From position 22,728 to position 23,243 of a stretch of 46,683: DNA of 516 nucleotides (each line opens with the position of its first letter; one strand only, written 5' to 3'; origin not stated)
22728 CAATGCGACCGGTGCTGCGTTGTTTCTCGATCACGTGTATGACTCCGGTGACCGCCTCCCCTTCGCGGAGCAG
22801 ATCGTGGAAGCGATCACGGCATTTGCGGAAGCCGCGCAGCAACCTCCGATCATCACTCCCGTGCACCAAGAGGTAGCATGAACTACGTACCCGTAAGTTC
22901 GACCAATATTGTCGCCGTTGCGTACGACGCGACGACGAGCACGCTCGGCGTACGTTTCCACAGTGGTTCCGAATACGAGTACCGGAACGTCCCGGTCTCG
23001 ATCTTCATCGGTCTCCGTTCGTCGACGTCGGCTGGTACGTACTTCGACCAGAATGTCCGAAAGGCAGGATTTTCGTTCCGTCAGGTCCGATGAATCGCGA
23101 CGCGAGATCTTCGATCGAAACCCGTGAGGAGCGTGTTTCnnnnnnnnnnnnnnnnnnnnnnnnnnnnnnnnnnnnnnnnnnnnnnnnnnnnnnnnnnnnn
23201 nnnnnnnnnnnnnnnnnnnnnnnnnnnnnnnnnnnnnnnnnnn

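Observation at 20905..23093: OLD-family ATPase-TOPRIM nuclease translationally coupled to a KTSC-domain protein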

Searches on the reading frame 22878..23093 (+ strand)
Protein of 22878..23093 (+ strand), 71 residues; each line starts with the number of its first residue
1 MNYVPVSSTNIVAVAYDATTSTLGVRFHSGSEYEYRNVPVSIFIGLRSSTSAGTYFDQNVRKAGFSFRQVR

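Call 4: search_protein_families(library=pfam, proteins=[window:22878-23093:+], max_evalue=0.1)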
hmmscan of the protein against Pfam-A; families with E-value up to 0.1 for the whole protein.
window:22878-23093:+ (71 aa): 1 family
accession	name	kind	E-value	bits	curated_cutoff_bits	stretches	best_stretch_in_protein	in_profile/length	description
PF13619.11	KTSC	-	1.8e-19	69.6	25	1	7-62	1-56/58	KTSC domain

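Call 5: search_protein_families(library=padloc, proteins=[window:22878-23093:+], max_evalue=0.1)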
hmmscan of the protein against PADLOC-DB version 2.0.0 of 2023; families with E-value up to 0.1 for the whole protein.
window:22878-23093:+ (71 aa): 0 families

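Call 6: search_protein_families(library=ncbifam, proteins=[window:22878-23093:+], max_evalue=0.1)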
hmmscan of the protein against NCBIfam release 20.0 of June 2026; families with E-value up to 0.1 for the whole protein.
window:22878-23093:+ (71 aa): 0 families

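Call 27: search_solved_structures(query=window:22878-23090:+, max_evalue=1, show_alignments=2)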
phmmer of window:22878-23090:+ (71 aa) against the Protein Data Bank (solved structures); distinct sequences matched with E-value up to 1: 3.
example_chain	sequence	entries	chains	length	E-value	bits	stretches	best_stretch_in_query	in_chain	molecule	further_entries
7x8c_A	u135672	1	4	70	9.4e-09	38.5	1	1-62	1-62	KTSC domain-containing protein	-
4rgi_A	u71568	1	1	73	5.5e-06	29.7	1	3-68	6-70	Uncharacterized protein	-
8wiv_A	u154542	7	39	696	7.6e-06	29.3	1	6-62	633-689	Helicase HerA central domain-containing protein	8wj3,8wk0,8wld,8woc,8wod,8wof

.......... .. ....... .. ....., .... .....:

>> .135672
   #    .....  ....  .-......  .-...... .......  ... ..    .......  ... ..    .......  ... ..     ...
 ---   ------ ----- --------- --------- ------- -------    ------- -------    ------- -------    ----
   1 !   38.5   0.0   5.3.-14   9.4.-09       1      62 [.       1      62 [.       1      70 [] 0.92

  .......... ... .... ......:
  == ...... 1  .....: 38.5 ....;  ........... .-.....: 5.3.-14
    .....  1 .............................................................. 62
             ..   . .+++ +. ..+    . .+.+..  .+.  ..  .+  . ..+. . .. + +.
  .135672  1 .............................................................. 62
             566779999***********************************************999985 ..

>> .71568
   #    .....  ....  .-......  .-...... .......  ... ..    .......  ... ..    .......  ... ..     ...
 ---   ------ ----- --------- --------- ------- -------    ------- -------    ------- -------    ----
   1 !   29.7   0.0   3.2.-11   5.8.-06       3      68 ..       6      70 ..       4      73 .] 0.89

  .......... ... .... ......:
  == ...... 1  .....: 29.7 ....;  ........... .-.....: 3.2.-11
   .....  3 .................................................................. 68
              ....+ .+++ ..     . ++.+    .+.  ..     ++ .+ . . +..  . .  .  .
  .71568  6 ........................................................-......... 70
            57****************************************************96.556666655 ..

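Call 50: find_homologous_proteins(query=window:22878-23090:+, max_evalue=0.001)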
Query window:22878-23090:+ (71 aa): 3 proteins with E <= 0.001 among 5 candidates.
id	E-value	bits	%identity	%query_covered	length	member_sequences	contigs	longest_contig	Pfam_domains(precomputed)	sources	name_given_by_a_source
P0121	1.4e-38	147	100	100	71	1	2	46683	PF13619.12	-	-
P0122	2.7e-20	89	59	100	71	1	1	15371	PF13619.12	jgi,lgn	jgi:hypothetical protein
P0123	9.1e-19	84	56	99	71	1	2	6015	PF13619.12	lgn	-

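Call 55: find_homologous_proteins(query=A3, max_evalue=0.001)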
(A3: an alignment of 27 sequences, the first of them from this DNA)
Query A3 (27 sequences) (71 aa, profile of the alignment): 5479 proteins with E <= 0.001 among 5612 candidates; the best 120 are listed.
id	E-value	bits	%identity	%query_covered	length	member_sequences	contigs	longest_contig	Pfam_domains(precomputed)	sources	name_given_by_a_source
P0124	5.4e-32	127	43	86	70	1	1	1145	PF13619.12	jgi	jgi:hypothetical protein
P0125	8.5e-32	126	42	100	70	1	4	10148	PF13619.12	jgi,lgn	-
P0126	9.7e-32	126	47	80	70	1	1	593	PF13619.12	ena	-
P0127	1.2e-31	126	46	86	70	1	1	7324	PF13619.12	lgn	-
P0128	1.3e-31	126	41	93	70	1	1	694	PF13619.12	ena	-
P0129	1.5e-31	126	42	100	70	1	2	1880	PF13619.12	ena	-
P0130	1.6e-31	126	43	94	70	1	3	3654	PF13619.12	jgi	-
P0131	1.7e-31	126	42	94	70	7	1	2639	PF13619.12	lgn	-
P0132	2.0e-31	125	44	100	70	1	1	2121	PF13619.12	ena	-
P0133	2.1e-31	125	44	99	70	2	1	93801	PF13619.12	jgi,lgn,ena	jgi:hypothetical protein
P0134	2.4e-31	125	46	100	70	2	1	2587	PF13619.12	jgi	-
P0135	2.5e-31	125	41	100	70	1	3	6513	PF13619.12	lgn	-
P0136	2.6e-31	125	43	86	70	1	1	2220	PF13619.12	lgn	-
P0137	2.8e-31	125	45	100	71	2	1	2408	PF13619.12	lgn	-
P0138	2.8e-31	125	45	100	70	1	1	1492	PF13619.12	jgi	jgi:hypothetical protein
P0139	2.9e-31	125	41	100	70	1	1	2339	PF13619.12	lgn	-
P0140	2.9e-31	125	45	100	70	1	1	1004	PF13619.12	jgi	jgi:hypothetical protein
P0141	3.3e-31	125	46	100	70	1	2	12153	PF13619.12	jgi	jgi:hypothetical protein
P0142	3.7e-31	124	46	86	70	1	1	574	PF13619.12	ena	-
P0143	4.0e-31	124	41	100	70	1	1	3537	PF13619.12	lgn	-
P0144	4.3e-31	124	40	99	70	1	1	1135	PF13619.12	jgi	jgi:hypothetical protein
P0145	4.4e-31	124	42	94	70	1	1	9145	PF13619.12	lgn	-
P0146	4.6e-31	124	43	86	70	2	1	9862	PF13619.12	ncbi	ncbi:MAG: KTSC domain-containing protein [Roseiflexaceae bacterium]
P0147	4.9e-31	124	44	86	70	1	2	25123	PF13619.12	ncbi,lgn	-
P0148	4.9e-31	124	48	86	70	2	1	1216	PF13619.12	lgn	-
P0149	5.0e-31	124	43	99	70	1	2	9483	PF13619.12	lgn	-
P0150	5.1e-31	124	42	94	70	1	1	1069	PF13619.12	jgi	-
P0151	5.5e-31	124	45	79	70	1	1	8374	PF13619.12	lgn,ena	-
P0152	6.1e-31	124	41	100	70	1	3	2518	PF13619.12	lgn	-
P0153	6.2e-31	124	43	94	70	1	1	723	PF13619.12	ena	-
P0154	6.5e-31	124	39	100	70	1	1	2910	PF13619.12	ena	-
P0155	6.6e-31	124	41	79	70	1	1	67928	PF13619.12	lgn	-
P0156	6.7e-31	124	47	82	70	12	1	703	PF13619.12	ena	-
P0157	6.8e-31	124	43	94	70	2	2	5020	PF13619.12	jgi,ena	-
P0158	6.9e-31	124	41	100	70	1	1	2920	PF13619.12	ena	-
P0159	7.2e-31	124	46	80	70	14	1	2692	PF13619.12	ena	-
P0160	7.3e-31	123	40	99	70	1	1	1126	PF13619.12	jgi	jgi:hypothetical protein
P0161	7.7e-31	123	42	100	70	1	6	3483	PF13619.12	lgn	-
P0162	8.2e-31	123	52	82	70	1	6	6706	PF13619.12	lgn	-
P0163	8.5e-31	123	38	100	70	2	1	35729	PF13619.12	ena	-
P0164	9.2e-31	123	44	100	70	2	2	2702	PF13619.12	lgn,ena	-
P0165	9.2e-31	123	48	100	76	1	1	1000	PF13619.12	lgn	-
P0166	9.3e-31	123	42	100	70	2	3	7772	PF13619.12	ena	-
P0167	9.7e-31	123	41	99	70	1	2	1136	PF13619.12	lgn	-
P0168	1.0e-30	123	46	80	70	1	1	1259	PF13619.12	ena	-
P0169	1.0e-30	123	42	100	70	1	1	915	PF13619.12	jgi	-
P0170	1.1e-30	123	45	100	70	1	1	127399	PF13619.12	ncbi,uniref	ncbi:KTSC domain-containing protein [Halalkalicoccus ordinarius]|uniref:KTSC domain-containing prote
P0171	1.1e-30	123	44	100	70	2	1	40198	PF13619.12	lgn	-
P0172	1.1e-30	123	48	86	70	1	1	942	PF13619.12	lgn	-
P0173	1.2e-30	123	43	82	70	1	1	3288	PF13619.12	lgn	-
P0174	1.2e-30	123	39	99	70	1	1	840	PF13619.12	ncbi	-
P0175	1.3e-30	123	39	100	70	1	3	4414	PF13619.12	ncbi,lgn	-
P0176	1.4e-30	123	48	100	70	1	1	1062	PF13619.12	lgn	-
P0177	1.4e-30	123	40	94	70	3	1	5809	PF13619.12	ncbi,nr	ncbi:KTSC domain-containing protein [Candidatus Bathyarchaeota archaeon]|nr:KTSC domain-containing p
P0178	1.5e-30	122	40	87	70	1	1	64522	PF13619.12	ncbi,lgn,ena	-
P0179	1.5e-30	122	49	86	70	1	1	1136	PF13619.12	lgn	-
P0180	1.5e-30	122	39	93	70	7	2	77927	PF13619.12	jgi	jgi:hypothetical protein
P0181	1.6e-30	122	46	80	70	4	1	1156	PF13619.12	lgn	-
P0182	1.6e-30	122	49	80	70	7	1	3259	PF13619.12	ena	-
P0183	1.8e-30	122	41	99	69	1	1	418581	PF13619.12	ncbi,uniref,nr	ncbi:KTSC domain-containing protein [Halogeometricum luteum]|uniref:KTSC domain-containing protein n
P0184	1.8e-30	122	44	100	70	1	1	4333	PF13619.12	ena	-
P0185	1.8e-30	122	43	86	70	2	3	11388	PF13619.12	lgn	-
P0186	1.8e-30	122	43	99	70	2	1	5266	PF13619.12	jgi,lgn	jgi:hypothetical protein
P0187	1.9e-30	122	39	94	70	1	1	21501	PF13619.12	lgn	-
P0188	1.9e-30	122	41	93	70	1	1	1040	PF13619.12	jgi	jgi:hypothetical protein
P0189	1.9e-30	122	37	100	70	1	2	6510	PF13619.12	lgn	-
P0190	2.0e-30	122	41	100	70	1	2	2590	PF13619.12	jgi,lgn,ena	-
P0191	2.0e-30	122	39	100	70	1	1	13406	PF13619.12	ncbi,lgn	ncbi:MAG: KTSC domain-containing protein [Chloroflexota bacterium]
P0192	2.0e-30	122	49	80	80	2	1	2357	PF13619.12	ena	-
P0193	2.0e-30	122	39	94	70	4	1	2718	PF13619.12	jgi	-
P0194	2.0e-30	122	49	80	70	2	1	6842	PF13619.12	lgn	-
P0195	2.0e-30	122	44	100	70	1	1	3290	PF13619.12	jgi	jgi:hypothetical protein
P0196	2.1e-30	122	49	100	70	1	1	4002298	PF13619.12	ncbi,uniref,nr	ncbi:KTSC domain-containing protein [Halorarius litoreus]|uniref:KTSC domain-containing protein n=1 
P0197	2.2e-30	122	44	93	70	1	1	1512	PF13619.12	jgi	jgi:hypothetical protein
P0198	2.3e-30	122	45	87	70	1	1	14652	PF13619.12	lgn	-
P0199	2.3e-30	122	37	100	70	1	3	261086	PF13619.12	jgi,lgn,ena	-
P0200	2.3e-30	122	46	79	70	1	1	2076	PF13619.12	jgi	-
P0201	2.4e-30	122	41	86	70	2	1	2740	PF13619.12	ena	-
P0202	2.5e-30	122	44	100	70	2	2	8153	PF13619.12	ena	-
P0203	2.5e-30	122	47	80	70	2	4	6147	PF13619.12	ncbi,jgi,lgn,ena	-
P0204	2.5e-30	122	42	93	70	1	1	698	PF13619.12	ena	-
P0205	2.6e-30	122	46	86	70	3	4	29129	PF13619.12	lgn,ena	-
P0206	2.6e-30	122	43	86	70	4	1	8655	PF13619.12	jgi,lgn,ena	-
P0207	2.6e-30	122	43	86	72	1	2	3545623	PF13619.12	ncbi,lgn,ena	-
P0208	2.6e-30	122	37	100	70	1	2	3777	PF13619.12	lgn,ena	-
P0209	2.8e-30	122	41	93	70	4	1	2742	PF13619.12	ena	-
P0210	2.9e-30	122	39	100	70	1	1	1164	PF13619.12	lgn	-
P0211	3.0e-30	122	41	99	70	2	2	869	PF13619.12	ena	-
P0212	3.0e-30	122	42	100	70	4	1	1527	PF13619.12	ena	-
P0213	3.1e-30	121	46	80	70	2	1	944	PF13619.12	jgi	-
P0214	3.4e-30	121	39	79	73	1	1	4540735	PF13619.12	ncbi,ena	-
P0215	3.4e-30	121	39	100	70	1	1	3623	PF13619.12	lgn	-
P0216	3.4e-30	121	39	93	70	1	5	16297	PF13619.12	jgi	jgi:hypothetical protein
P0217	3.5e-30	121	46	100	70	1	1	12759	PF13619.12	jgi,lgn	jgi:hypothetical protein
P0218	3.6e-30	121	41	99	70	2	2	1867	PF13619.12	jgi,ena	-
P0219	3.7e-30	121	44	96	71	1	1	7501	PF13619.12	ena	-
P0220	3.7e-30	121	38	93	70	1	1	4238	PF13619.12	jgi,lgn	jgi:hypothetical protein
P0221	3.8e-30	121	42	100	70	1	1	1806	PF13619.12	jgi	-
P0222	3.9e-30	121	41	100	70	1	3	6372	PF13619.12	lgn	-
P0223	3.9e-30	121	46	100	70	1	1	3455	PF13619.12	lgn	-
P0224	4.0e-30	121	39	100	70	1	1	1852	PF13619.12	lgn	-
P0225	4.1e-30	121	44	100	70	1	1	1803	PF13619.12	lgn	-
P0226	4.1e-30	121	40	99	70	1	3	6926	PF13619.12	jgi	-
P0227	4.5e-30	121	46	100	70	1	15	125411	PF13619.12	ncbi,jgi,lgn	ncbi:MAG: KTSC domain-containing protein [Janthinobacterium lividum]|jgi:hypothetical protein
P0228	4.6e-30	121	41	93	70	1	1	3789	PF13619.12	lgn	-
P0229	4.6e-30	121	42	100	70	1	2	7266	PF13619.12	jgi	-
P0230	4.7e-30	121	38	100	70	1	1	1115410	PF13619.12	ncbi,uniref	ncbi:KTSC domain-containing protein [Haloferax volcanii]|uniref:KTSC domain-containing protein n=1 T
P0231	4.7e-30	121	43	94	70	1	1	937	PF13619.12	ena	-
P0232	5.0e-30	121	39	86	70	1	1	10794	PF13619.12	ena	-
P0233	5.2e-30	121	38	100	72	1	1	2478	PF13619.12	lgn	-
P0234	5.2e-30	121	39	100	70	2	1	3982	PF13619.12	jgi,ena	-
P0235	5.4e-30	121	34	100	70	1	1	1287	PF13619.12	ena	-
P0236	5.5e-30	121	39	93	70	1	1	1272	PF13619.12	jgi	-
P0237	6.0e-30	121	41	86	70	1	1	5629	PF13619.12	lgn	-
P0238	6.0e-30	121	44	80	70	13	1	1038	PF13619.12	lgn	-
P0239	6.0e-30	121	35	100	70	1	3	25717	PF13619.12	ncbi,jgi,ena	jgi:hypothetical protein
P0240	6.0e-30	121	38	100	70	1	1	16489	PF13619.12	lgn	-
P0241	6.5e-30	120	54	86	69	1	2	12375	PF13619.12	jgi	jgi:hypothetical protein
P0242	6.5e-30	120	41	100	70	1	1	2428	PF13619.12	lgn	-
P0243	6.6e-30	120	39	86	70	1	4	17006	PF13619.12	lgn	-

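Call 56: find_encoding_contigs(protein=P0230, flank=5000, max_places=2)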
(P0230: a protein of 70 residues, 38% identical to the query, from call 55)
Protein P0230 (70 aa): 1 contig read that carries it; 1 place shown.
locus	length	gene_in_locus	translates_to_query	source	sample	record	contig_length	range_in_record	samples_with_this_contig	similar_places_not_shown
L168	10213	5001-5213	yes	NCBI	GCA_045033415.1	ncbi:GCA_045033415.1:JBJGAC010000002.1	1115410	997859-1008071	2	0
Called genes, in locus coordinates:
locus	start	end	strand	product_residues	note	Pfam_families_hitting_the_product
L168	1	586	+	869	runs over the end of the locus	PF02171:Piwi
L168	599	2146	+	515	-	PF00633:HHH (faint), PF14520:HHH_5, PF21999:IMS_HHH_1 (faint), PF13482:RNase_H_2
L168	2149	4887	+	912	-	PF00270:DEAD, PF00271:Helicase_C, PF09369:MZB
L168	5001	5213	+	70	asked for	PF13619:KTSC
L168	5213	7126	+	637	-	PF02463:SMC_N (weak), PF11398:DUF2813 (weak), PF13175:AAA_15, PF13476:AAA_23, PF13514:AAA_27 (faint), PF13304:AAA_21, PF20469:OLD-like_TOPRIM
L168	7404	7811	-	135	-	-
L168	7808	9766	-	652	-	PF02463:SMC_N, PF13175:AAA_15, PF13476:AAA_23 (weak), PF13514:AAA_27 (weak)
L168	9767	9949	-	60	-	-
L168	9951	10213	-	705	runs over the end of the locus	PF00270:DEAD, PF04851:ResIII, PF18766:SWI2_SNF2 (weak), PF00271:Helicase_C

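Call 57: find_encoding_contigs(protein=P0227, flank=5000, max_places=2)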
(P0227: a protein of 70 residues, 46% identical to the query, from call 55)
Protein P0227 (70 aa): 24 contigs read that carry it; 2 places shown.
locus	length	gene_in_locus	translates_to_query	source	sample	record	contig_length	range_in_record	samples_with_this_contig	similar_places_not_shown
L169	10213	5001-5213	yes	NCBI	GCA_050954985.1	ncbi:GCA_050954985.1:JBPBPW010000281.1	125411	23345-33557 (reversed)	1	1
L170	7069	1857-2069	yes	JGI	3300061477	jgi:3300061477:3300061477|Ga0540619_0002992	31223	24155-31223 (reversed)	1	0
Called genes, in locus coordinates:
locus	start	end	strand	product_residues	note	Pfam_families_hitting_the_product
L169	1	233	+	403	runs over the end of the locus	PF25917:BSH_RND (weak), PF25919:BSH_CusB, PF25973:BSH_CzcB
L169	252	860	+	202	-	-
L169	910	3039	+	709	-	PF00122:E1-E2_ATPase, PF00702:Hydrolase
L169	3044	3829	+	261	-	PF02535:Zip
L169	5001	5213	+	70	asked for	PF13619:KTSC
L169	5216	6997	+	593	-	PF02463:SMC_N (weak), PF11398:DUF2813 (weak), PF13175:AAA_15, PF13476:AAA_23 (weak), PF13175:AAA_15, PF13304:AAA_21, PF20469:OLD-like_TOPRIM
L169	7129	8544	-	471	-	PF13155:Toprim_2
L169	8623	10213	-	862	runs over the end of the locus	PF13351:DUF4099 (faint), PF13342:Toprim_Crpt (faint), PF13101:DUF3945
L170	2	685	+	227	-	PF02535:Zip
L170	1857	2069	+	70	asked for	PF13619:KTSC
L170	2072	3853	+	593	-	PF02463:SMC_N (weak), PF11398:DUF2813 (weak), PF13175:AAA_15, PF13476:AAA_23 (weak), PF13175:AAA_15, PF13304:AAA_21, PF20469:OLD-like_TOPRIM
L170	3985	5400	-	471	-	PF13155:Toprim_2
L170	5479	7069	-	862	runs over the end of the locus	PF13351:DUF4099 (faint), PF13342:Toprim_Crpt (faint), PF13101:DUF3945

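Call 58: find_encoding_contigs(protein=P0196, flank=5000, max_places=2)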
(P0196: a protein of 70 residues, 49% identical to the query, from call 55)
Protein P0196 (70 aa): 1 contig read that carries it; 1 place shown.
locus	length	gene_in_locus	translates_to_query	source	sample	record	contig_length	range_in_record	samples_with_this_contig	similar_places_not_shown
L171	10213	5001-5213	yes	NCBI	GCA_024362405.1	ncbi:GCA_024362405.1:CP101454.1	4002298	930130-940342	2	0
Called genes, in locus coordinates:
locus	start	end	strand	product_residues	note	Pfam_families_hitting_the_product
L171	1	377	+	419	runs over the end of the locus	PF01566:Nramp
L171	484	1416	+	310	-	PF01408:GFO_IDH_MocA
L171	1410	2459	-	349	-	PF01408:GFO_IDH_MocA, PF22725:GFO_IDH_MocA_C3, PF02894:GFO_IDH_MocA_C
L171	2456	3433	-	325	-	PF00296:Bac_luciferase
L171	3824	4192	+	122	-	PF13650:Asp_protease_2 (weak)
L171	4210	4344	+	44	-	-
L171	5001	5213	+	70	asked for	PF13619:KTSC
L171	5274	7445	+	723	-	PF13175:AAA_15, PF13304:AAA_21, PF20469:OLD-like_TOPRIM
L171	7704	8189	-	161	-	PF11848:DUF3368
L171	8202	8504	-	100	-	PF01402:RHH_1 (weak)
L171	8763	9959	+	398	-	PF00589:Phage_integrase (weak)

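Call 59: find_encoding_contigs(protein=P0133, flank=5000, max_places=2)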
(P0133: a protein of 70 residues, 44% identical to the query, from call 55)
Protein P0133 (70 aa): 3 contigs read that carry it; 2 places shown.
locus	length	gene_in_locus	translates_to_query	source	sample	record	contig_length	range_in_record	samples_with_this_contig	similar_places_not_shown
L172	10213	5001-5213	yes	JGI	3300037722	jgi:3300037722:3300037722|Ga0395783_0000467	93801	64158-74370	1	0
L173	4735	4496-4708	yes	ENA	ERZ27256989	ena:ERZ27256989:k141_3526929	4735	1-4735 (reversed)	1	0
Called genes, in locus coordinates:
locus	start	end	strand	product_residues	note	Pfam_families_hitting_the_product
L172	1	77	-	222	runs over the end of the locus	-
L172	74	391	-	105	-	-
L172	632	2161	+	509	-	PF12161:HsdM_N, PF02384:N6_Mtase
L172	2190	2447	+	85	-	-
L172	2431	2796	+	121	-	PF06296:RelE (weak)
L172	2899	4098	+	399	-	PF01420:Methylase_S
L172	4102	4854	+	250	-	PF18735:HEPN_RiboL-PSP (weak)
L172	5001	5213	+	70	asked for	PF13619:KTSC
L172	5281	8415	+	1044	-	PF04313:HSDR_N, PF04851:ResIII, PF18766:SWI2_SNF2, PF22679:T1R_D3-like, PF11867:T1RH-like_C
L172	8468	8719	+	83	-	-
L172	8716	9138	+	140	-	PF01844:HNH, PF14279:HNH_5 (weak)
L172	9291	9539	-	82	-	-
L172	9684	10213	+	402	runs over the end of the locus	PF01548:DEDD_Tnp_IS110, PF02371:Transposase_20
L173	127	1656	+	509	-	PF12161:HsdM_N, PF02384:N6_Mtase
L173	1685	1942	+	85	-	-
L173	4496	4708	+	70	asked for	PF13619:KTSC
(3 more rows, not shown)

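Call 61: find_related_loci(query=A3, collection=viral_contigs, flank=4000)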
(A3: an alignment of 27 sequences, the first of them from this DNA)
Query A3 (71 aa) in viral_contigs; peptide patterns used: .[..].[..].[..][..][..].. (x = any residue, [..] = any of these).
377 stretches matched a pattern; 329 encode a relative of the query (tblastn E <= 1e-3); the best 80 are kept; 80 distinct loci.
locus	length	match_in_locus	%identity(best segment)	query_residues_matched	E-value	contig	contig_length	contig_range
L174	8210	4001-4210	53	1-70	1e-22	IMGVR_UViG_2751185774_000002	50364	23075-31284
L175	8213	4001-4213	52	1-71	2e-22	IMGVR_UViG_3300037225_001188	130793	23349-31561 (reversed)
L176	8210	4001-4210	51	1-70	6e-22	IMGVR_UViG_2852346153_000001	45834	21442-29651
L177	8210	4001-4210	51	1-70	6e-22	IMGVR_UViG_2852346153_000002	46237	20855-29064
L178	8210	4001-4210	50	1-70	4e-20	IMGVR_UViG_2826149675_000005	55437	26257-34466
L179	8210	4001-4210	50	1-70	4e-20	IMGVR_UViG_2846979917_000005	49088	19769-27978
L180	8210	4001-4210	50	1-70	4e-20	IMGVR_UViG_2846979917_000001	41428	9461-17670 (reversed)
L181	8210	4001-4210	46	1-70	2e-19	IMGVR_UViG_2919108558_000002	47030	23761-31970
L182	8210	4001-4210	46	1-70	3e-19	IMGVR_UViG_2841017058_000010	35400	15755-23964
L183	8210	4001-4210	46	1-70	3e-19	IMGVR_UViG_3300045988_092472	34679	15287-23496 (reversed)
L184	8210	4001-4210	46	1-70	3e-19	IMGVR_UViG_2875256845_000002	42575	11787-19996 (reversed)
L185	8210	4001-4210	46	1-70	3e-19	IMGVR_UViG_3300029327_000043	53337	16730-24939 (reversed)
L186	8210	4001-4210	46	1-70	3e-19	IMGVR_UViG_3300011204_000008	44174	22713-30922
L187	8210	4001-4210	46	1-70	3e-19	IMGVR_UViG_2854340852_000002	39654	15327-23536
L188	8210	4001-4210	46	1-70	3e-19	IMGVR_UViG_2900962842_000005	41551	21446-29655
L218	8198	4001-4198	45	5-70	2e-17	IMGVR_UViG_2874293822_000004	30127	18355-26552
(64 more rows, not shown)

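Call 65: search_protein_families(library=phrogs, proteins=[window:22878-23090:+, L174:4001-4210:+, L218:4001-4198:+], max_evalue=0.001)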
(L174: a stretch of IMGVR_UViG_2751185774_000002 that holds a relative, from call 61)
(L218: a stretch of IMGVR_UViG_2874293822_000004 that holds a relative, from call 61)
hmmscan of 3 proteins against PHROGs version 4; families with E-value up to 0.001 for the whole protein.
window:22878-23090:+ (71 aa): 3 families
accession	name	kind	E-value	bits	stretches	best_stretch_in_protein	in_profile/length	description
phrog_3292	-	unknown function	6e-14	53.1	1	1-63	108-170/436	-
phrog_8113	-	unknown function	3.1e-06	28.5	1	8-68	19-78/144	-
phrog_7365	-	unknown function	0.00032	21.3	1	6-59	10-65/79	-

L174:4001-4210:+ (70 aa): 2 families
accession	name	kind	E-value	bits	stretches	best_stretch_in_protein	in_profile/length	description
phrog_3292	-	unknown function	1.2e-20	75.1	1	1-68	108-175/436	-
phrog_8113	-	unknown function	5.2e-10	40.8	1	6-69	17-79/144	-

L218:4001-4198:+ (66 aa): 2 families
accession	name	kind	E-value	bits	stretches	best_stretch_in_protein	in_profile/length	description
phrog_3292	-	unknown function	6.2e-18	66.2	1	1-63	112-174/436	-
phrog_8113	-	unknown function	6.3e-08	34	1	3-66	18-80/144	-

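Call 74: predict_structure(alignment_id=A4)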
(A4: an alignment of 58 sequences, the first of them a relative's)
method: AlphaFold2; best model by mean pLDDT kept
length: 71 residues; sequences in the alignment: 58
mean_pLDDT: 95.4   pTM: 0.81
mean pLDDT of the five models: 95.4, 95.1, 94.8, 94.0, 93.0
residues with pLDDT >= 90: 69; 70-90: 2; 50-70: 0; < 50: 0
segments of 3 or more residues with pLDDT < 50: none
pLDDT, mean of each block of 10 residues (from residue 1): 93 96 96 97 95 95 95 90
secondary structure, 60 per line:
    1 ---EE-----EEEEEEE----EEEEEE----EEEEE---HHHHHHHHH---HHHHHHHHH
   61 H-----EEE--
elements in order: E11-17 E22-27 E32-36 H40-48 H52-61 E67-69
